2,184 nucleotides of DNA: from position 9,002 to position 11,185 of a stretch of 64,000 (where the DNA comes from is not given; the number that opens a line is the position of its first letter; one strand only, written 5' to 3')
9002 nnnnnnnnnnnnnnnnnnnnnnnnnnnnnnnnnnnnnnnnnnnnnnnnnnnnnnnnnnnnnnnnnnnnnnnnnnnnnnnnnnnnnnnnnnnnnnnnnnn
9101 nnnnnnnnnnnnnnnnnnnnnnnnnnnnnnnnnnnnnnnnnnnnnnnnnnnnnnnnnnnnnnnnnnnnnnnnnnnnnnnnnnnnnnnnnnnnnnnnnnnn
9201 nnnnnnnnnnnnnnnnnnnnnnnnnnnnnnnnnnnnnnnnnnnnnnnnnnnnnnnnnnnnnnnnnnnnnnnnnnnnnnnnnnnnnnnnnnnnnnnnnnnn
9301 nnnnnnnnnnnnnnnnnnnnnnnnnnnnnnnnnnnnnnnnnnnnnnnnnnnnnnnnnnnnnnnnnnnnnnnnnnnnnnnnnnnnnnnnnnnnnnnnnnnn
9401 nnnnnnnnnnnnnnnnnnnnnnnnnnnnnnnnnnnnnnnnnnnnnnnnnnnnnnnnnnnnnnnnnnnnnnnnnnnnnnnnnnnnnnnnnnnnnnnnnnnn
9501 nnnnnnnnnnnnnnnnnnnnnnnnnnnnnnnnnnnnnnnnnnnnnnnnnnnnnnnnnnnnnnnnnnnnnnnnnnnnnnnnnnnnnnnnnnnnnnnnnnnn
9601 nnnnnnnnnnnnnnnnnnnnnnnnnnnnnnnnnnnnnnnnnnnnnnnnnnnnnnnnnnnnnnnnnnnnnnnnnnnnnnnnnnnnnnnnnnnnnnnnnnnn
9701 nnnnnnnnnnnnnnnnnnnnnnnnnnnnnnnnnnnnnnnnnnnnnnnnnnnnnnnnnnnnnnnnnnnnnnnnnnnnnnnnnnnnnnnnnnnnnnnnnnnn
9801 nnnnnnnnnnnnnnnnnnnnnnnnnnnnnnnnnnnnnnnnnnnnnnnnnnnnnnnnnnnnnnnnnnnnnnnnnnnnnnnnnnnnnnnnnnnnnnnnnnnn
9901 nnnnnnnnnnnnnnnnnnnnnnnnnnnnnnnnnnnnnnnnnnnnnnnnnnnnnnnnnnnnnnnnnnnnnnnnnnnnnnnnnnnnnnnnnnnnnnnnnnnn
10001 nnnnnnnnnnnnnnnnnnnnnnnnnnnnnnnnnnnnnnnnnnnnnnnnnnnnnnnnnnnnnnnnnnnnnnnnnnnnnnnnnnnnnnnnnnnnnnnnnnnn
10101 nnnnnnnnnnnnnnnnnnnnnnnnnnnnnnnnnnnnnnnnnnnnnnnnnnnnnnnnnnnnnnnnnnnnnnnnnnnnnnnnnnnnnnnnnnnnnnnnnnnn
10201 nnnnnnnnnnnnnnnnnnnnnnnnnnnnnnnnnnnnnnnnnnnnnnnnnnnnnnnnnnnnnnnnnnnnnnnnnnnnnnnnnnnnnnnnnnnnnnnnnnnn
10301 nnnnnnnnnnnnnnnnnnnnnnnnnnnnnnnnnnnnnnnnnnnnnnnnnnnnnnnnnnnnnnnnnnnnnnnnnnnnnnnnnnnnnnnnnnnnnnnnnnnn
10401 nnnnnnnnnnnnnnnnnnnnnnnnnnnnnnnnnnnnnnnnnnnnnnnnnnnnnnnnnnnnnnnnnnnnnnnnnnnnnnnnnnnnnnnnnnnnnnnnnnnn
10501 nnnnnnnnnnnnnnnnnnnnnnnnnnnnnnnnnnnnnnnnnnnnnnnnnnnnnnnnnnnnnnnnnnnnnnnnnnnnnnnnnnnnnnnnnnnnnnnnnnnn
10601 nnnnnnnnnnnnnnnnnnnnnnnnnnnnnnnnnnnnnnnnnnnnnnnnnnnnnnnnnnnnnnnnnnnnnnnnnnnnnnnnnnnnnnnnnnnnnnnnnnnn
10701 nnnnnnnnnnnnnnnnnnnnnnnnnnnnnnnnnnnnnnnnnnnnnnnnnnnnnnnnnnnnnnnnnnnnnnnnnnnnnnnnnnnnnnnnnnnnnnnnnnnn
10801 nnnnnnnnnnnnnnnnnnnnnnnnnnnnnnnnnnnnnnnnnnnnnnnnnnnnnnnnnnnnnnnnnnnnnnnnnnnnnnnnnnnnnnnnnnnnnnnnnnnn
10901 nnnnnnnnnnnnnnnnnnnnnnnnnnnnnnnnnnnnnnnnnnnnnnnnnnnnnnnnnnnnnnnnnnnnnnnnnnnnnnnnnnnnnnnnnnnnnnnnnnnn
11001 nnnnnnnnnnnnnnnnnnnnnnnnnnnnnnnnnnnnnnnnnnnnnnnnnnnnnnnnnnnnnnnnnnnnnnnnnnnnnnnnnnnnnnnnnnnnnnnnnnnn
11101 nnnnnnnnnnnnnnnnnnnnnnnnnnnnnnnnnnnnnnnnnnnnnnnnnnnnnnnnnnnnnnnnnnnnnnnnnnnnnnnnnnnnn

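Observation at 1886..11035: Divergent tailoring operons consistent with synthesis of a modified lipid-linked sugar donor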

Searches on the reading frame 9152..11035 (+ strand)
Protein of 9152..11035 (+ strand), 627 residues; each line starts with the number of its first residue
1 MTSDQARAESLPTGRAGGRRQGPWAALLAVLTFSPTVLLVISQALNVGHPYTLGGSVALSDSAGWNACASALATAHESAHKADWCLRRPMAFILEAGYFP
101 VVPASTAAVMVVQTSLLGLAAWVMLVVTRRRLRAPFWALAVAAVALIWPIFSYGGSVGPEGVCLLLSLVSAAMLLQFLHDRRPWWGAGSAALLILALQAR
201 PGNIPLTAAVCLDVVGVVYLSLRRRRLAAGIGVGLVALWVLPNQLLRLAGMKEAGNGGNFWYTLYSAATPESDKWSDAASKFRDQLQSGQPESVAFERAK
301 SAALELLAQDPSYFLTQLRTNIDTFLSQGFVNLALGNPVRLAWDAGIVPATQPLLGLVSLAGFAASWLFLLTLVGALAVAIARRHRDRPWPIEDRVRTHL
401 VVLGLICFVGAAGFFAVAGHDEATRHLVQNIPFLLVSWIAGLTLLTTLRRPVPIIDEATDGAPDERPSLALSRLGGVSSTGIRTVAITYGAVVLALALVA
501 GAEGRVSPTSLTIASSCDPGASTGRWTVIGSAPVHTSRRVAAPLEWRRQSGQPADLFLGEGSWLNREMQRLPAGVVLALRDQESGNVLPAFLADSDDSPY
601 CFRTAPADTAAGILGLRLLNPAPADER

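Call 4: search_protein_families(library=pfam, proteins=[window:9152-11035:+], max_evalue=0.01)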
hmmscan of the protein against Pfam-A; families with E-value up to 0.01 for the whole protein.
window:9152-11035:+ (627 aa): 0 families

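Call 5: search_protein_families(library=ncbifam, proteins=[window:9152-11035:+], max_evalue=0.01)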
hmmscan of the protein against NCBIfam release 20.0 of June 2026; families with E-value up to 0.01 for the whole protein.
window:9152-11035:+ (627 aa): 0 families

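Call 8: find_homologous_proteins(query=window:9152-11035:+)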
Query window:9152-11035:+ (627 aa): 5 proteins with E <= 0.001 among 8000 candidates.
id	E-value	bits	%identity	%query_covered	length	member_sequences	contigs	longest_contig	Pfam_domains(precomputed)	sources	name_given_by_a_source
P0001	0.0e+0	1108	84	100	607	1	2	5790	-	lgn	-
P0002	0.0e+0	1050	78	100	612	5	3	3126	-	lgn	-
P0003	0.0e+0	1037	77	100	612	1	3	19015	-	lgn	-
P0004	7.1e-268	908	100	67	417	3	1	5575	-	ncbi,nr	ncbi:MAG: hypothetical protein QG597_4786, partial [Actinomycetota bacterium]|nr:hypothetical protei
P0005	1.7e-79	286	35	87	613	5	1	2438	-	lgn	-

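Call 9: search_solved_structures(query=window:9152-11035:+, max_evalue=10)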
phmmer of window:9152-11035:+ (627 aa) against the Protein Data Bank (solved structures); distinct sequences matched with E-value up to 10: 0.

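Call 20: predict_structure(alignment_id=A1)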
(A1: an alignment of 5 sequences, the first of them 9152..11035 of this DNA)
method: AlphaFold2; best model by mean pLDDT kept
length: 627 residues; sequences in the alignment: 5
mean_pLDDT: 41.7   pTM: 0.32
mean pLDDT of the five models: 41.7, 40.2, 40.0, 35.3, 34.9
residues with pLDDT >= 90: 0; 70-90: 8; 50-70: 149; < 50: 470
segments of 3 or more residues with pLDDT < 50: 1-21, 45-108, 149-161, 186-188, 190-192, 194-260, 314-512, 516-521, 528-574, 593-616, 619-627
pLDDT, mean of each block of 10 residues (from residue 1): 30 35 58 58 43 28 35 41 37 34 45 61 63 54 53 44 56 55 50 46 36 34 35 35 35 34 53 55 69 63 63 45 34 26 29 34 41 46 45 41 40 34 29 29 28 30 31 31 40 37 28 48 50 36 29 25 38 51 55 43 32 45 40
secondary structure, 60 per line:
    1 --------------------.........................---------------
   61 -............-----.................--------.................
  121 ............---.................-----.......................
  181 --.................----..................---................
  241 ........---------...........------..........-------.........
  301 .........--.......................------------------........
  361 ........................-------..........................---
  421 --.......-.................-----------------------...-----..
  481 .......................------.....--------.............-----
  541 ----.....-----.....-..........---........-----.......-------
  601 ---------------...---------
elements in order: H21-45 H62-73 H79-95 H104-132 H136-152 H158-180 H183-199 H204-221 H225-248 H258-268 H275-284 H292-309 H312-334 H353-384 H392-417 H423-429 H431-447 H479-503 E510-514 E523-535 H545-549 H555-559 H561-570 E574-581 E587-593 E616-618

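Call 21: search_protein_representatives(alignment_id=A1)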
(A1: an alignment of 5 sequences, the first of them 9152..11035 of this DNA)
Query: 5 sequences, 604 profile positions. Proteins with E-value up to 0.001 (for the whole library): 91; up to 1e-10: 42; up to 1e-30: 23. The best 91 are listed.
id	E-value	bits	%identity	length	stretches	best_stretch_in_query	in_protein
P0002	0.0e+00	1125.8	-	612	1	1-604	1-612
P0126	2.1e-162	558.2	-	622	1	15-599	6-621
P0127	4.3e-133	461.4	-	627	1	4-578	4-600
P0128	1.1e-130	453.5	-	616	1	19-599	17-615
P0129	1.1e-127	443.6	-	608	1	22-600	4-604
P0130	7.7e-126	437.5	-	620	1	15-599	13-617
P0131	1.2e-118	413.7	-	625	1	1-596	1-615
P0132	7.1e-116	404.6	-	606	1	23-574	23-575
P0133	1.9e-101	356.9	-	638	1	19-576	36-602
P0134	6.2e-96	338.7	-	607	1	22-568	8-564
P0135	3.8e-94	332.8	-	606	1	23-575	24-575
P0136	6.9e-83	295.6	-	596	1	34-574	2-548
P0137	8.7e-83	295.3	-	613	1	23-576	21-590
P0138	3.5e-73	263.6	-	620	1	16-578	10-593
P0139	5.4e-64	233.2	-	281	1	16-253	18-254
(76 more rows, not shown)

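Call 23: search_protein_families(library=pfam, alignment_id=A2, max_evalue=0.01)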
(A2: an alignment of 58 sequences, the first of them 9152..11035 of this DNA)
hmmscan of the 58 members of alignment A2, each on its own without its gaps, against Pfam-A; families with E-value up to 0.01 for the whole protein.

A. member 1, window:9152-11035:+ (627 aa): 0 families

B. families by the number of members that match (of 58 scanned): 5 families
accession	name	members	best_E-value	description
PF13231.12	PMT_2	7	3.5e-05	Dolichyl-phosphate-mannose-protein mannosyltransferase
PF18969.5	DUF5708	1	0.00092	Family of unknown function (DUF5708)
PF11810.13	DUF3332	1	0.0012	Domain of unknown function (DUF3332)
PF15590.11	Imm27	1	0.0014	Immunity protein 27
PF03901.23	Glyco_transf_22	1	0.0062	Alg9-like mannosyltransferase family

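Call 24: search_solved_structures(query=A2, max_evalue=10)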
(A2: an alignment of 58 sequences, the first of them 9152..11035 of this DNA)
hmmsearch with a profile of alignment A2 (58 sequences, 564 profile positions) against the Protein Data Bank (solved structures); distinct sequences matched with E-value up to 10: 0.

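Call 42: predict_structure(alignment_id=A2)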
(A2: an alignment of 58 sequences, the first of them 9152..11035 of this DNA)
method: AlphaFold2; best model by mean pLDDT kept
length: 627 residues; sequences in the alignment: 58
mean_pLDDT: 91.1   pTM: 0.93
mean pLDDT of the five models: 91.1, 90.4, 90.2, 90.2, 90.1
residues with pLDDT >= 90: 509; 70-90: 61; 50-70: 48; < 50: 9
segments of 3 or more residues with pLDDT < 50: 1-4
pLDDT, mean of each block of 10 residues (from residue 1): 48 61 94 98 95 95 97 93 92 97 97 98 97 96 98 97 98 98 98 98 97 98 97 98 96 92 95 89 94 93 97 97 95 91 68 90 96 98 91 95 98 96 93 98 91 67 53 61 95 97 94 94 96 95 91 87 91 97 97 89 93 92 57
secondary structure, 60 per line:
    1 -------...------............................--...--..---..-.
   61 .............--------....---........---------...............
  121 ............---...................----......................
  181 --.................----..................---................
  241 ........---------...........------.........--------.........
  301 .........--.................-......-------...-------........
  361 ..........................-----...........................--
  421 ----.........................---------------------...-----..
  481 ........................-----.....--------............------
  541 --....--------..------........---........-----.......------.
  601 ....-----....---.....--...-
elements in order: H17-44 E47-49 H60-73 H82-85 H89-96 H106-132 H136-154 H159-180 H183-199 H204-221 H225-248 H258-268 H275-283 H292-309 H312-328 H330-335 H353-386 H392-418 H425-449 H479-504 E510-514 E523-534 H543-546 H563-570 E574-581 E587-593 E600-604 H610-613 E617-621

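Call 46: fold_search(model_id=the predicted structure, library=pdb)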
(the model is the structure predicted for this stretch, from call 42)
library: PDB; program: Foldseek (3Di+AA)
matches with E <= 10: 367; with E <= 0.001: 4
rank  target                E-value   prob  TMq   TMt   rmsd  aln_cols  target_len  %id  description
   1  5ezm                  2.4e-04  1.00  0.26  0.30  18.0       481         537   13  Crystal Structure of ArnT from Cupriavidus metallidurans in the apo state (released 2016-02-17)
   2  8b6l_I                4.4e-04  1.00  0.31  0.29  17.3       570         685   14  Subtomogram average of the human Sec61-TRAP-OSTA-translocon (released 2022-12-07)
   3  6gxc_A                6.7e-04  1.00  0.35  0.32  14.3       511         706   10  Bacterial oligosaccharyltransferase PglB in complex with an inhibitory peptide and a reactive lipid-linked oligosaccha (released 2018-11-14)
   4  6ezn_F                6.7e-04  1.00  0.33  0.32  15.9       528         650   13  Cryo-EM structure of the yeast oligosaccharyltransferase (OST) complex (released 2018-01-17)
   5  8agc_A                1.0e-03  1.00  0.34  0.31  16.9       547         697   12  Structure of yeast oligosaccharylransferase complex with lipid-linked oligosaccharide and non-acceptor peptide bound (released 2022-12-07)
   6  5f15                  1.8e-03  1.00  0.24  0.27  18.6       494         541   13  Crystal Structure of ArnT from Cupriavidus metallidurans bound to Undecaprenyl phosphate (released 2016-02-17)
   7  5ogl_A                2.2e-03  1.00  0.35  0.32  14.2       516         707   10  Structure of bacterial oligosaccharyltransferase PglB in complex with an acceptor peptide and an lipid-linked oligosac (released 2017-10-25)
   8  7oci_F                2.2e-03  1.00  0.31  0.31  14.5       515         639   13  Cryo-EM structure of yeast Ost6p containing oligosaccharyltransferase complex (released 2022-02-16)
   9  8pn9_A                4.1e-03  1.00  0.32  0.31  16.9       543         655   14  Structure of human oligosaccharyltransferase OST-A complex bound to NGI-1 (released 2024-05-08)
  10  6s7o_A                4.7e-03  1.00  0.33  0.31  17.2       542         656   14  Cryo-EM structure of human oligosaccharyltransferase complex OST-A (released 2019-12-18)
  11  8agb_A                5.3e-03  1.00  0.33  0.32  15.4       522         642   12  Structure of yeast oligosaccharylransferase complex with lipid-linked oligosaccharide bound (released 2022-12-07)
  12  7bvh_A                7.2e-03  1.00  0.31  0.21  12.4       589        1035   14  Crystal structure of arabinosyltransferase EmbC2-AcpM2 complex from Mycobacterium smegmatis complexed with di-arabinos (released 2020-04-29)
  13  7bvf_B                9.2e-03  1.00  0.34  0.22  13.7       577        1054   14  Cryo-EM structure of Mycobacterium tuberculosis arabinosyltransferase EmbA-EmbB-AcpM2 in complex with ethambutol (released 2020-04-29)
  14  3rce_A                1.0e-02  1.00  0.34  0.32  14.4       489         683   10  Bacterial oligosaccharyltransferase PglB (released 2011-06-15)
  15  9i5k_A                1.0e-02  1.00  0.37  0.45  11.4       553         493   12  Structure of the Chaetomium thermophilum Pmt4 homodimer (C2 symmetry) (released 2025-12-24)
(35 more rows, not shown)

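Call 47: find_encoding_contigs(protein=P0003, flank=10000, max_places=2)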
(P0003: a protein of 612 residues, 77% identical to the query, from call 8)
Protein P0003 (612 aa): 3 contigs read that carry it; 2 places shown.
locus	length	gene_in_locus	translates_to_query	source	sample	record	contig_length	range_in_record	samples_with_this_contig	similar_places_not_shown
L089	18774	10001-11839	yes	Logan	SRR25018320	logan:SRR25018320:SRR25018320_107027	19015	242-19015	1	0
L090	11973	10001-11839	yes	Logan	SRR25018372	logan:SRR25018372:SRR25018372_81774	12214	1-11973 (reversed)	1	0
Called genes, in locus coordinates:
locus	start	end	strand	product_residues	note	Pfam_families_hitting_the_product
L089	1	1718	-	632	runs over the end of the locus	-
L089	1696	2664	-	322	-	PF01073:3Beta_HSD, PF01370:Epimerase, PF04321:RmlD_sub_bind, PF07993:NAD_binding_4 (faint), PF16363:GDP_Man_Dehyd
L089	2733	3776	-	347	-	PF13489:Methyltransf_23, PF01209:Ubie_methyltran, PF13847:Methyltransf_31, PF08241:Methyltransf_11, PF08242:Methyltransf_12, PF13649:Methyltransf_25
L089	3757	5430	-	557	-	PF13522:GATase_6, PF13537:GATase_7, PF00733:Asn_synthase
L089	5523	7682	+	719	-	PF00535:Glycos_transf_2, PF13641:Glyco_tranf_2_3 (weak)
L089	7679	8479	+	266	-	PF08241:Methyltransf_11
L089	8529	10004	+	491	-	PF13489:Methyltransf_23, PF13649:Methyltransf_25 (weak), PF13847:Methyltransf_31 (weak), PF08241:Methyltransf_11 (weak), PF08242:Methyltransf_12, PF00535:Glycos_transf_2, PF13641:Glyco_tranf_2_3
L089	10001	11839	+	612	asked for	-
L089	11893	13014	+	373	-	-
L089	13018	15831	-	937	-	PF04602:Arabinose_trans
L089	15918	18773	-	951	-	?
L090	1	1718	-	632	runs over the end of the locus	-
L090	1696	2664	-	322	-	PF01073:3Beta_HSD, PF01370:Epimerase, PF04321:RmlD_sub_bind, PF07993:NAD_binding_4 (faint), PF16363:GDP_Man_Dehyd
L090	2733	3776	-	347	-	PF13489:Methyltransf_23, PF01209:Ubie_methyltran, PF13847:Methyltransf_31, PF08241:Methyltransf_11, PF08242:Methyltransf_12, PF13649:Methyltransf_25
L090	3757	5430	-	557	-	PF13522:GATase_6, PF13537:GATase_7, PF00733:Asn_synthase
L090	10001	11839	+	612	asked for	-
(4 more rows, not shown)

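Call 48: find_encoding_contigs(protein=P0005, flank=10000, max_places=2)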
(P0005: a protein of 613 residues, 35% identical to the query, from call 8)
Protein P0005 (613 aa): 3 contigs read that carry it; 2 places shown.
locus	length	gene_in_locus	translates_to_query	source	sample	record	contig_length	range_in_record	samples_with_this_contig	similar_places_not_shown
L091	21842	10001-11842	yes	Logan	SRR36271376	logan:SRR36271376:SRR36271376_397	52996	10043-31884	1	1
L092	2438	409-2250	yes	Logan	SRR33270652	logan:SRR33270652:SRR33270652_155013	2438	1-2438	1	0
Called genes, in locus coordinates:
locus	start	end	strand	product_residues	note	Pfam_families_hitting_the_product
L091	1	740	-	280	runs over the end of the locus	-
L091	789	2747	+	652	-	PF00005:ABC_tran, PF02463:SMC_N (faint)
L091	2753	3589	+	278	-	PF00535:Glycos_transf_2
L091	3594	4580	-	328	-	PF01073:3Beta_HSD, PF01370:Epimerase, PF02719:Polysacc_synt_2, PF04321:RmlD_sub_bind, PF05368:NmrA, PF16363:GDP_Man_Dehyd, PF07993:NAD_binding_4 (faint), PF13460:NAD_binding_10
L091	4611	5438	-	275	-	PF13489:Methyltransf_23 (weak)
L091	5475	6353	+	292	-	PF00248:Aldo_ket_red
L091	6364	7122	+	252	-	PF02348:CTP_transf_3, PF12804:NTP_transf_3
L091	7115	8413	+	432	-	PF00202:Aminotran_3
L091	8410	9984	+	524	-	-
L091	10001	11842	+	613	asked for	-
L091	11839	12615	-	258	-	PF13489:Methyltransf_23, PF08241:Methyltransf_11, PF13649:Methyltransf_25 (faint), PF13847:Methyltransf_31 (weak)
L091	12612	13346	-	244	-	PF13489:Methyltransf_23, PF13847:Methyltransf_31, PF08241:Methyltransf_11, PF08242:Methyltransf_12, PF13649:Methyltransf_25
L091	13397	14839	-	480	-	PF13489:Methyltransf_23, PF07021:MetW (weak), PF08241:Methyltransf_11 (weak), PF08242:Methyltransf_12, PF13649:Methyltransf_25 (weak), PF10111:Glyco_tranf_2_2 (weak), PF13641:Glyco_tranf_2_3, PF00535:Glycos_transf_2, +1 more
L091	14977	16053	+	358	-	PF00682:HMGL-like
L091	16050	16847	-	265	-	-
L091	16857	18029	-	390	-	PF13535:ATP-grasp_4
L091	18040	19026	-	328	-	PF00535:Glycos_transf_2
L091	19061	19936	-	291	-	PF05148:Methyltransf_8 (weak), PF08241:Methyltransf_11, PF13489:Methyltransf_23 (weak), PF13649:Methyltransf_25, PF13847:Methyltransf_31 (faint), PF08242:Methyltransf_12 (weak)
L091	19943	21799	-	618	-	-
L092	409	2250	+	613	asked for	-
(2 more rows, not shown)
